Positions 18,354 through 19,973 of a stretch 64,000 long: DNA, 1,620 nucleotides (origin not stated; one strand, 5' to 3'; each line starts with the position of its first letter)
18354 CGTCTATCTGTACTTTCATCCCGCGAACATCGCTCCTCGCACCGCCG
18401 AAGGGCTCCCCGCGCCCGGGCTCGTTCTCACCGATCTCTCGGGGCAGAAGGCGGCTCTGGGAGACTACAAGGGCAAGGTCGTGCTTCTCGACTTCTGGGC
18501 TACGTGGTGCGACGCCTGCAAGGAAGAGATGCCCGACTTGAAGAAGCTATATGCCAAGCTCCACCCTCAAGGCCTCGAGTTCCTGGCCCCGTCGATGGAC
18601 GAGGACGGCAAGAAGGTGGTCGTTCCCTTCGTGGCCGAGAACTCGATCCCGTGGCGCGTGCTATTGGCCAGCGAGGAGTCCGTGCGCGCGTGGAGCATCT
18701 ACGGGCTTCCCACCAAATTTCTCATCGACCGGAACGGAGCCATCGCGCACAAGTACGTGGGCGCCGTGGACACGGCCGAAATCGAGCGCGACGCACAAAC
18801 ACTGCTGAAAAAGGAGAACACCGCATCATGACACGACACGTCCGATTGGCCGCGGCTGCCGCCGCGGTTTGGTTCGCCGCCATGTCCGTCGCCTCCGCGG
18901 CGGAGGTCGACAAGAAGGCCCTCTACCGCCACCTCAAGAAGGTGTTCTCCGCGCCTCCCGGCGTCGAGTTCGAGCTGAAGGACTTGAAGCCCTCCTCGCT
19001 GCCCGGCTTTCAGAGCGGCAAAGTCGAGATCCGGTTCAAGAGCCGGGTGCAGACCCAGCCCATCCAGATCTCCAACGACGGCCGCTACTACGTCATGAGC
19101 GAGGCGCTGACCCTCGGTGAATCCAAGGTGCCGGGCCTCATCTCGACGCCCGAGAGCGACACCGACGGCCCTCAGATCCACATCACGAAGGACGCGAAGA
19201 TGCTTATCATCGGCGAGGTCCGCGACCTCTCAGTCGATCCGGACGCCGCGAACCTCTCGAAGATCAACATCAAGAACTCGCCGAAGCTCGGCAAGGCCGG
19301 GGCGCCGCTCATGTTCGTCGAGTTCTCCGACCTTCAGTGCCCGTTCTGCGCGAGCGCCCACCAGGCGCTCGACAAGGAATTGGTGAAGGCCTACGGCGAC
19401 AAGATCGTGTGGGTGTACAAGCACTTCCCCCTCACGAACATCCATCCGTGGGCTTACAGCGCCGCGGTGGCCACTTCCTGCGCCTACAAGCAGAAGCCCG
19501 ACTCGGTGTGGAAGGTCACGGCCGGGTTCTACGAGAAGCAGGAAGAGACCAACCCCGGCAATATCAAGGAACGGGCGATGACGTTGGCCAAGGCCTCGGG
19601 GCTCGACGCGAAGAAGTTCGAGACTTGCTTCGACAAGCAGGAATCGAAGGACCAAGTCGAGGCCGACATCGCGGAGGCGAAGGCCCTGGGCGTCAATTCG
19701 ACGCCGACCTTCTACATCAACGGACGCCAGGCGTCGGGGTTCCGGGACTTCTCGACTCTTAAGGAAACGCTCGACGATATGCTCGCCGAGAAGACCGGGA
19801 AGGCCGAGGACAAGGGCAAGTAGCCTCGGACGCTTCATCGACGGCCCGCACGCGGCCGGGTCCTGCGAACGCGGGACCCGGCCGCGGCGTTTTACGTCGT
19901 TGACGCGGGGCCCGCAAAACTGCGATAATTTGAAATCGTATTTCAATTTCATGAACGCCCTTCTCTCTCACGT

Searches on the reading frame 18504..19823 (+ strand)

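Call 78: search_protein_families(library=pfam, proteins=[window:18504-19823:+], max_evalue=0.001)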
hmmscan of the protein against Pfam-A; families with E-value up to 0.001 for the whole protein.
window:18504-19823:+ (439 aa): 2 families
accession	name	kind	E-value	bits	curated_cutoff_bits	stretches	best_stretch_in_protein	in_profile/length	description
PF13462.12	Thioredoxin_4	-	4.1e-31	108.8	23.2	1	258-425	4-165/165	Thioredoxin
PF01323.26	DSBA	-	3.3e-16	60.1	25.6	2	353-423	120-190/191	DSBA-like thioredoxin domain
